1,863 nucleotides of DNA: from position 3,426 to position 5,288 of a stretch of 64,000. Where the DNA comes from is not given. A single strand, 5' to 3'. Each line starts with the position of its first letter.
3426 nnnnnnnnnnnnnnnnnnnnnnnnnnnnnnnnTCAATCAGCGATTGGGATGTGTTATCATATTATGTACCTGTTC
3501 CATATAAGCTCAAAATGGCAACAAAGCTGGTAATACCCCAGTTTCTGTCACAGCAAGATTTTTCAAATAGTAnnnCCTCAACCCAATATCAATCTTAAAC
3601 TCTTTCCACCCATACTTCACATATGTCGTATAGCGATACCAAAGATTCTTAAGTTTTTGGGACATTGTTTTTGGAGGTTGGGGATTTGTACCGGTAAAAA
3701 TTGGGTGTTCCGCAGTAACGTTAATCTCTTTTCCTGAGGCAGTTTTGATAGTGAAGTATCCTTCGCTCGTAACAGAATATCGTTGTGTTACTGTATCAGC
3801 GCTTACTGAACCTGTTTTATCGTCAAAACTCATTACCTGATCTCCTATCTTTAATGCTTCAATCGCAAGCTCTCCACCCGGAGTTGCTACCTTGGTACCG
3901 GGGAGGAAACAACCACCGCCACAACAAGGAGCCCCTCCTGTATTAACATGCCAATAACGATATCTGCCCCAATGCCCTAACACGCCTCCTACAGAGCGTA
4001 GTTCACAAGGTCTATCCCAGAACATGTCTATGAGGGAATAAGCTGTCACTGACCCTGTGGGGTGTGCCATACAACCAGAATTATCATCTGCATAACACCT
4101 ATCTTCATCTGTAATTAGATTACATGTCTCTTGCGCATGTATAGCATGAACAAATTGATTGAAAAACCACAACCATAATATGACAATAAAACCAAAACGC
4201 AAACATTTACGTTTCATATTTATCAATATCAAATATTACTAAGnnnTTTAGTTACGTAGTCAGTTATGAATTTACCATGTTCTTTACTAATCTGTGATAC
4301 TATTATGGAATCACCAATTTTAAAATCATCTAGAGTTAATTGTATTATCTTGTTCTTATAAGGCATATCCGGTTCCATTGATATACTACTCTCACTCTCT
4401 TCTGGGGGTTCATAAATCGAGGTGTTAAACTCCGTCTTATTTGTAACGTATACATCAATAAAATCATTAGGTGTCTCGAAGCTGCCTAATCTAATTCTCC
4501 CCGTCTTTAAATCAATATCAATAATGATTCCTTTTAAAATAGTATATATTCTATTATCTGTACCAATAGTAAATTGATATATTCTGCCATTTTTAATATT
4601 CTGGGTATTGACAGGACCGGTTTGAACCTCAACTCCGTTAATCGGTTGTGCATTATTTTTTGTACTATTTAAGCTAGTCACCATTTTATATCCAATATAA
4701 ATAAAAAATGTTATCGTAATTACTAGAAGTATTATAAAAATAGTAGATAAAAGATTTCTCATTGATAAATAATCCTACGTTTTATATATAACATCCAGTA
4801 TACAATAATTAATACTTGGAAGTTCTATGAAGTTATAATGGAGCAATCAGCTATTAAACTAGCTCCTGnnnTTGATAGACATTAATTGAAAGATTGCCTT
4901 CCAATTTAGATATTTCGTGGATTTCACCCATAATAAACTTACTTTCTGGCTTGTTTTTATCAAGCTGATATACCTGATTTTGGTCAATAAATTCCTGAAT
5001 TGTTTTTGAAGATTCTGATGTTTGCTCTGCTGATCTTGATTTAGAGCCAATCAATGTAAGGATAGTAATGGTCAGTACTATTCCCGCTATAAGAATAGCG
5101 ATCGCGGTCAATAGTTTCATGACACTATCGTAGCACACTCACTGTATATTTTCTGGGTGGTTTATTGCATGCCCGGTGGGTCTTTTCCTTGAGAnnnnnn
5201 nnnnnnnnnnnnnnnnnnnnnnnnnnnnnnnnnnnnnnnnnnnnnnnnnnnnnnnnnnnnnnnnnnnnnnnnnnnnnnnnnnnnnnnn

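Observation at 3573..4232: Hedgehog-like architecture in a bacterium: secreted 6-Cys N-terminal module fused to a GGG|CFLPGT Hint (Hog/BIL) autoprocessing domain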

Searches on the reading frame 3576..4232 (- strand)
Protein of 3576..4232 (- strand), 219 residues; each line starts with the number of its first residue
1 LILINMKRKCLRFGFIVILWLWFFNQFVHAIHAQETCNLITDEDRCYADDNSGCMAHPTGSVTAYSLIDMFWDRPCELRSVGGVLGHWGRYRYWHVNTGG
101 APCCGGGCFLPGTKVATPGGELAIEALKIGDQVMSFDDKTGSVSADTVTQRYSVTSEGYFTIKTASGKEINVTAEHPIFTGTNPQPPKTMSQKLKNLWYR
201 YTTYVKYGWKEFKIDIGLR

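Call 3: search_protein_families(library=pfam, proteins=[window:3576-4232:-], max_evalue=1)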
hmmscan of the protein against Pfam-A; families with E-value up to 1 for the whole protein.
window:3576-4232:- (219 aa): 6 families
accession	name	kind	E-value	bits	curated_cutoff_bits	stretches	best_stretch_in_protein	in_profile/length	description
PF01079.26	Hint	-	2e-09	37.8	29.7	1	104-190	9-98/213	Hint module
PF13403.11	Hint_2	-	4.2e-07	30.9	28.4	1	108-143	2-37/147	Hint domain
PF07591.16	PT-HINT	-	9.9e-06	26.3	27.7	1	115-180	2-71/137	Pretoxin HINT domain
PF14890.11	Intein_splicing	-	0.00097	19.4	35.8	1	128-183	18-74/155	Intein splicing domain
PF05203.21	Hom_end_hint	-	0.013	15.9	32.1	1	108-206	1-102/228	Hom_end-associated Hint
PF23434.1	DUF7120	-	0.25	11.8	27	1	30-57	39-64/70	Family of unknown function (DUF7120)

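Call 4: search_protein_families(library=ncbifam, proteins=[window:3576-4232:-], max_evalue=1)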
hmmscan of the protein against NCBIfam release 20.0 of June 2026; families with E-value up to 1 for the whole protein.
window:3576-4232:- (219 aa): 3 families
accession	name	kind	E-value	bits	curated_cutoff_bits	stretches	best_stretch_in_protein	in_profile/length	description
TIGR01445.1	intein_Nterm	domain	4.3e-07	30.8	24.5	1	108-180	1-83/83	intein N-terminal splicing region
NF005852.0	PRK07773.1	equivalog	0.00041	18.7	780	1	107-180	397-474/886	replicative DNA helicase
NF011287.0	PRK14698.1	equivalog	0.041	11.8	1238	1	133-182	286-335/1017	V-type ATP synthase subunit A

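Call 15: find_homologous_proteins(query=window:3576-4232:-)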
Query window:3576-4232:- (219 aa): 1 proteins with E <= 0.001 among 74 candidates.
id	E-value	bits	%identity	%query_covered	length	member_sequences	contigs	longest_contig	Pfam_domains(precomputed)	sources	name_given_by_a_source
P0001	3.0e-150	516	100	98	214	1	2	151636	PF07591.16,PF01079.26,PF13403.12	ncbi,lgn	-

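Call 16: find_encoding_contigs(protein=P0001, flank=10000, max_places=4)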
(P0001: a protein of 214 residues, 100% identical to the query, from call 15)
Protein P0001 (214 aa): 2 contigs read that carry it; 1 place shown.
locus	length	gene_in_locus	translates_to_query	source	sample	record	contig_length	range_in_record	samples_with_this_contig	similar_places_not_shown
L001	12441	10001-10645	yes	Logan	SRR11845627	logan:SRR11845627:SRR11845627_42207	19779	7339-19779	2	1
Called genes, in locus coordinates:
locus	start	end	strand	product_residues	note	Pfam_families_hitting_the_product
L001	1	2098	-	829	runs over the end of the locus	PF04932:Wzy_C, PF23914:TPR_CcmH_CycH, PF12895:ANAPC3 (weak), PF00515:TPR_1, PF07719:TPR_2 (weak), PF13424:TPR_12, PF13432:TPR_16, PF14559:TPR_19, +8 more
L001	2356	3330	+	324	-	PF00022:Actin (faint), PF06723:MreB_Mbl, PF25216:Volactin (weak), PF11104:PilM_2 (faint), PF00012:HSP70, PF14450:FtsA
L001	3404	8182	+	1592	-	PF18911:PKD_4 (faint)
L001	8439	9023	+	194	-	-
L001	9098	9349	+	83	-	-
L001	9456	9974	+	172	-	-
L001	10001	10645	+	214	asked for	PF01079:Hint, PF13403:Hint_2 (weak), PF07591:PT-HINT (weak)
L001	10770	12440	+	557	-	?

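Call 17: list_cluster_members(proteins=[P0001])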
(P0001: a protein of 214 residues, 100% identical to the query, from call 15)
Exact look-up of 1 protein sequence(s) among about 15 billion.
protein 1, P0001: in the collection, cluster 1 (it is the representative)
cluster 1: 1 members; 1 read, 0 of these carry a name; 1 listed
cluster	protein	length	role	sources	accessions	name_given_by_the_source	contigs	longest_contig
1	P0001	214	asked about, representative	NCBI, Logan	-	-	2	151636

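Call 25: search_protein_representatives(protein=window:3576-4232:-)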
Query: 219 residues. Proteins with E-value up to 0.001 (for the whole library): 2282; up to 1e-10: 207; up to 1e-30: 14. The best 150 are listed.
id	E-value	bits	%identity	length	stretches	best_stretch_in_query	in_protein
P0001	9.4e-151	516.2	100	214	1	6-219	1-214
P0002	7.8e-66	238.3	51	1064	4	104-180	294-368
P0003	1.9e-52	194.5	35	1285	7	104-179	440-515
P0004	3.8e-44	167.3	35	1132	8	98-182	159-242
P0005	1.1e-42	162.5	47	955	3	105-181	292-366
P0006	2.2e-42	161.5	43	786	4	105-180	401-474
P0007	1.9e-40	155.2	46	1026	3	105-184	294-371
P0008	3.3e-40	154.4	38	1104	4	99-182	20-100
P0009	5.7e-40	153.7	41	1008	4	105-181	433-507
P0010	1.3e-39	152.4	48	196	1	51-217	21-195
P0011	3.7e-38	147.7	30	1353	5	101-186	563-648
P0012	1.1e-35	139.7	44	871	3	87-183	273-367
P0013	7.4e-32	127.1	39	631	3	106-184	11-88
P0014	3.6e-31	124.9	34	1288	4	99-180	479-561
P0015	2.6e-30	122.0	39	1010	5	104-183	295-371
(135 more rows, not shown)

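Call 30: find_related_loci(query=A1, collection=genome_contigs, flank=6000)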
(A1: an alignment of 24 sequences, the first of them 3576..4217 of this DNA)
Query A1 (214 aa) in genome_contigs; peptide patterns used: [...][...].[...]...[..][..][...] (x = any residue, [..] = any of these).
206 stretches matched a pattern; 123 encode a relative of the query (tblastn E <= 1e-3); the best 80 are kept; 80 distinct loci.
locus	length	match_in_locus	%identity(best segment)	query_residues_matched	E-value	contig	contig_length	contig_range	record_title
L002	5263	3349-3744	42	85-208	5e-26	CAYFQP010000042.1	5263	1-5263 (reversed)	MAG TPA_asm: uncultured Gammaproteobacteria bacterium isolate ERP108616_co1_137 genome assembly, contig: k119_1941652, w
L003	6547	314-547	51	103-180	3e-21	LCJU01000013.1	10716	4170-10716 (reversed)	MAG: candidate division WWE3 bacterium GW2011_GWC2_44_9 UW82_C0013, whole genome shotgun sequence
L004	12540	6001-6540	30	6-201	4e-21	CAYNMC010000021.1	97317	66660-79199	MAG TPA_asm: uncultured Pseudomonadales bacterium isolate SRP231805_co4_157 genome assembly, contig: k141_262812, whole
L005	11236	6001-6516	33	8-176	5e-18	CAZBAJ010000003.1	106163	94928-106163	MAG TPA_asm: uncultured Candidatus Saccharibacteria bacterium isolate SRP263991_co1_503 genome assembly, contig: NODE_11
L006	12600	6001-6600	47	100-174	2e-15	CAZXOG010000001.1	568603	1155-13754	MAG TPA_asm: uncultured Candidatus Peribacteria bacterium isolate binchicken_co115_80 genome assembly, contig: NODE_7_le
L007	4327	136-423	40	85-174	7e-15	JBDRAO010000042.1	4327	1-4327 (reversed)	MAG: bacterium isolate MEGAHIT-group-1.1005 k141_13533932, whole genome shotgun sequence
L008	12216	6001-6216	41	101-176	8e-14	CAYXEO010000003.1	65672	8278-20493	MAG TPA_asm: uncultured Methanosarcinales archaeon isolate SRP077602_co6_159 genome assembly, contig: NODE_653_length_65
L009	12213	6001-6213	44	100-174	4e-13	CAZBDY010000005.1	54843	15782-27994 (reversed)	MAG TPA_asm: Candidatus Woesearchaeota archaeon isolate SRP141376_co1_202 genome assembly, contig: NODE_1517_length_5484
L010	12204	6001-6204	43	103-174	4e-13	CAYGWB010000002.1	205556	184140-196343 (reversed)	MAG TPA_asm: uncultured archaeon isolate ERP119294_co2_105 genome assembly, contig: k141_891702, whole genome shotgun se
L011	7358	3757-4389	45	100-176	7e-13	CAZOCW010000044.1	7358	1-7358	MAG TPA_asm: uncultured archaeon isolate SRP272421_co2_118 genome assembly, contig: NODE_39892_length_7358_cov_3.731206,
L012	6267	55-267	47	103-176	2e-12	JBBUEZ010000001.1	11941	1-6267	MAG: Patescibacteria group bacterium isolate H32-bin006_1 H32_bin006_1_000000000001, whole genome shotgun sequence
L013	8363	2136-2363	42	100-175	2e-12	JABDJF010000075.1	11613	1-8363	MAG: Myxococcales bacterium isolate SS_bin_16 k127_1178840, whole genome shotgun sequence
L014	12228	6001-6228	42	99-174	4e-12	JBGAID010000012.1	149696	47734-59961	MAG: Polyangiaceae bacterium isolate MAG_MBR_H125.7 MBRH125-7_opera_contig_651, whole genome shotgun sequence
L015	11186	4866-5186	34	88-180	4e-12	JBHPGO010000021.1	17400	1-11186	Patescibacteria group bacterium isolate SAG AM-311-M21 NODE_21_length_17400_cov_29.893629, whole genome shotgun sequence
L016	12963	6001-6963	39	100-177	8e-12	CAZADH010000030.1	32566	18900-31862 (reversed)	MAG TPA_asm: uncultured bacterium isolate binchicken_co66_272 genome assembly, contig: NODE_2295_length_32566_cov_5.2352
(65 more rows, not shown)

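Call 35: find_related_loci(query=A1, collection=metagenome_contigs, flank=4000)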
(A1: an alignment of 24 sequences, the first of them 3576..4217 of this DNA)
Query A1 (214 aa) in metagenome_contigs; peptide patterns used: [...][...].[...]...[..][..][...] (x = any residue, [..] = any of these).
385 stretches matched a pattern; 227 encode a relative of the query (tblastn E <= 1e-3); the best 80 are kept; 80 distinct loci.
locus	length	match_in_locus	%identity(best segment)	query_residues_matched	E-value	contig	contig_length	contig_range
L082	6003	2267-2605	44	98-208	7e-29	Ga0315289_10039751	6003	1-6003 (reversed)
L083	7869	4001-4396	42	85-208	2e-26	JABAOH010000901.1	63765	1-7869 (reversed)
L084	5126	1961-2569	32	2-199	3e-23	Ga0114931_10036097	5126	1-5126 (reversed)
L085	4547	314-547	51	103-180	1e-21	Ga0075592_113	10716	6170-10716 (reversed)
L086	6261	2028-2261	51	103-180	1e-21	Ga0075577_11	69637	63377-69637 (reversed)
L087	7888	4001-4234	51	103-180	1e-21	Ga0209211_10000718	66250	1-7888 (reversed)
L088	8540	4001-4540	30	6-201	2e-21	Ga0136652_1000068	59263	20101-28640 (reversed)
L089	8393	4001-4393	40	81-213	1e-21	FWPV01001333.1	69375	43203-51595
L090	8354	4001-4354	35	86-208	3e-21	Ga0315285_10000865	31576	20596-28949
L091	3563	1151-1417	51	88-176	3e-21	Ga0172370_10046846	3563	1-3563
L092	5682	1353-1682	45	99-203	5e-21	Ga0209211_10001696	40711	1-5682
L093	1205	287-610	46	81-187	5e-21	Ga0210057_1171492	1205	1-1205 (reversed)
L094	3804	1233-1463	55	100-176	4e-20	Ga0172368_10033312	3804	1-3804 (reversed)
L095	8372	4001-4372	36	66-191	1e-19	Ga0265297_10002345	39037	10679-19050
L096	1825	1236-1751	35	47-201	2e-19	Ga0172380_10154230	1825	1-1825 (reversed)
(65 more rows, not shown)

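Call 77: search_protein_families(library=pfam, proteins=[P0002, P0008], max_evalue=0.001)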
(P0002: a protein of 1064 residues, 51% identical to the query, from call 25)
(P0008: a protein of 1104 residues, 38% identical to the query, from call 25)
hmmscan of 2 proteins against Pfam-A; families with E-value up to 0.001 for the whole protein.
P0002 (1064 aa): 5 families
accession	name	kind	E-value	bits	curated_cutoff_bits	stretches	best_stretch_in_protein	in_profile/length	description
PF07591.16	PT-HINT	-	3.6e-44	150.8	27.7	4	441-563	3-128/137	Pretoxin HINT domain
PF13403.11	Hint_2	-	8.8e-28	98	28.4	2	26-62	2-38/147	Hint domain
PF14890.11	Intein_splicing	-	1.6e-25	90.1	35.8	1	453-526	18-99/155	Intein splicing domain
PF01079.26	Hint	-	1e-21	78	29.7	2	22-92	9-84/213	Hint module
PF04280.21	Tim44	-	1.6e-10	41.7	29.6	1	840-932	14-102/147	Tim44-like domain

P0008 (1104 aa): 6 families
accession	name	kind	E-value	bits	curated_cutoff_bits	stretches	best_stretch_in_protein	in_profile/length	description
PF07591.16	PT-HINT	-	8.5e-39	133.4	27.7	4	306-434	1-131/137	Pretoxin HINT domain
PF14890.11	Intein_splicing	-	2.7e-28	99.2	35.8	2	451-566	11-155/155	Intein splicing domain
PF04280.21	Tim44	-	3.5e-28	99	29.6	2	938-1071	9-146/147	Tim44-like domain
PF01079.26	Hint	-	2.9e-27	96.1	29.7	2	24-136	8-137/213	Hint module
PF13403.11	Hint_2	-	1.1e-25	91.2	28.4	2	436-495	2-59/147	Hint domain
PF14623.11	Vint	-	6.1e-07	29.8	27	0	435-504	1-65/166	Hint-domain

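Call 78: search_protein_families(library=pfam, proteins=[L082:2629-5169:+, L083:4417-6846:+, L090:465-3155:+, L090:4378-6942:+, L015:5276-7630:+], max_evalue=0.01)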
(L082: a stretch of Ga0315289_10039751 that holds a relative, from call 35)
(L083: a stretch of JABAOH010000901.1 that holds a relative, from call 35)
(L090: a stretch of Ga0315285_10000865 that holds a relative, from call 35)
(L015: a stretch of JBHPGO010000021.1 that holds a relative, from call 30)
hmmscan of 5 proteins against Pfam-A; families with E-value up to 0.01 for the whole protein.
L082:2629-5169:+ (847 aa): 2 families
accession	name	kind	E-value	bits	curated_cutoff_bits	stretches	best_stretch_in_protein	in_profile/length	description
PF17957.7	Big_7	-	2.3e-05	25.4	24.1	1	481-550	11-67/70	Bacterial Ig domain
PF23981.1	DUF7305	-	0.0027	18.1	27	0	705-768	46-114/185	Domain of unknown function (DUF7305)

L083:4417-6846:+ (810 aa): 0 families

L090:465-3155:+ (897 aa): 2 families
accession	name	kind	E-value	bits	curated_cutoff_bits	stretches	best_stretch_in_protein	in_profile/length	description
PF07591.16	PT-HINT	-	0.00021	22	27.7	1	41-100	68-123/137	Pretoxin HINT domain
PF14890.11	Intein_splicing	-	0.0014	18.9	35.8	1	66-106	115-155/155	Intein splicing domain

L090:4378-6942:+ (855 aa): 2 families
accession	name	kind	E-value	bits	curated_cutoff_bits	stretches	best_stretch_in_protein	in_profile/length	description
PF17957.7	Big_7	-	2.6e-05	25.2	24.1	1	494-563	12-68/70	Bacterial Ig domain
PF23981.1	DUF7305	-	0.0033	17.8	27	0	712-770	45-107/185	Domain of unknown function (DUF7305)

L015:5276-7630:+ (785 aa): 2 families
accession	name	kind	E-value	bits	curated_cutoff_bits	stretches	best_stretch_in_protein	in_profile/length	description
PF07591.16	PT-HINT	-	0.00016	22.4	27.7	1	36-90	74-129/137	Pretoxin HINT domain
PF14890.11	Intein_splicing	-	0.0012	19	35.8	1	54-90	119-155/155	Intein splicing domain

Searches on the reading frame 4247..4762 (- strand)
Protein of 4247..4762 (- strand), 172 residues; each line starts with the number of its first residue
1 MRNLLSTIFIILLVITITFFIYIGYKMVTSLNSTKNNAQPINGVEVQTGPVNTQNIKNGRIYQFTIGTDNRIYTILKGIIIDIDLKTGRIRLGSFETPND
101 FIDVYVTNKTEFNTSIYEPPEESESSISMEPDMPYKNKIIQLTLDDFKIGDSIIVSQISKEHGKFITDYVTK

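Call 3: search_protein_families(library=pfam, proteins=[window:4247-4762:-], max_evalue=1)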
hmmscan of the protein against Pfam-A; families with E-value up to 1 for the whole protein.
window:4247-4762:- (172 aa): 1 family
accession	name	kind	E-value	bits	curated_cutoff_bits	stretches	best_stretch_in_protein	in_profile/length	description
PF09911.14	DUF2140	-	0.0033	17.4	34.3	0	7-44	5-42/187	Uncharacterized protein conserved in bacteria (DUF2140)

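Call 4: search_protein_families(library=ncbifam, proteins=[window:4247-4762:-], max_evalue=1)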
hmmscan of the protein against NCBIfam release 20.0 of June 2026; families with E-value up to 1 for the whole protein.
window:4247-4762:- (172 aa): 1 family
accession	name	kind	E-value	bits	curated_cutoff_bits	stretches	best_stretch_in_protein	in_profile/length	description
NF005267.0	PRK06770.1-3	subfamily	0.039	13.9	168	1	11-61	9-60/170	hypothetical protein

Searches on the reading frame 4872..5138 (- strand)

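Call 3: search_protein_families(library=pfam, proteins=[window:4872-5138:-], max_evalue=1)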
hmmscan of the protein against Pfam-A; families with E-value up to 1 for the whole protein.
window:4872-5138:- (89 aa): 2 families
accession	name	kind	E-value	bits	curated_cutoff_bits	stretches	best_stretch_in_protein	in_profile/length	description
PF20193.3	DUF6556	-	0.014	16.1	28.1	1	8-56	30-79/113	Family of unknown function (DUF6556)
PF16118.10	DUF4834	-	0.048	15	27.8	1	9-66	8-66/99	Domain of unknown function (DUF4834)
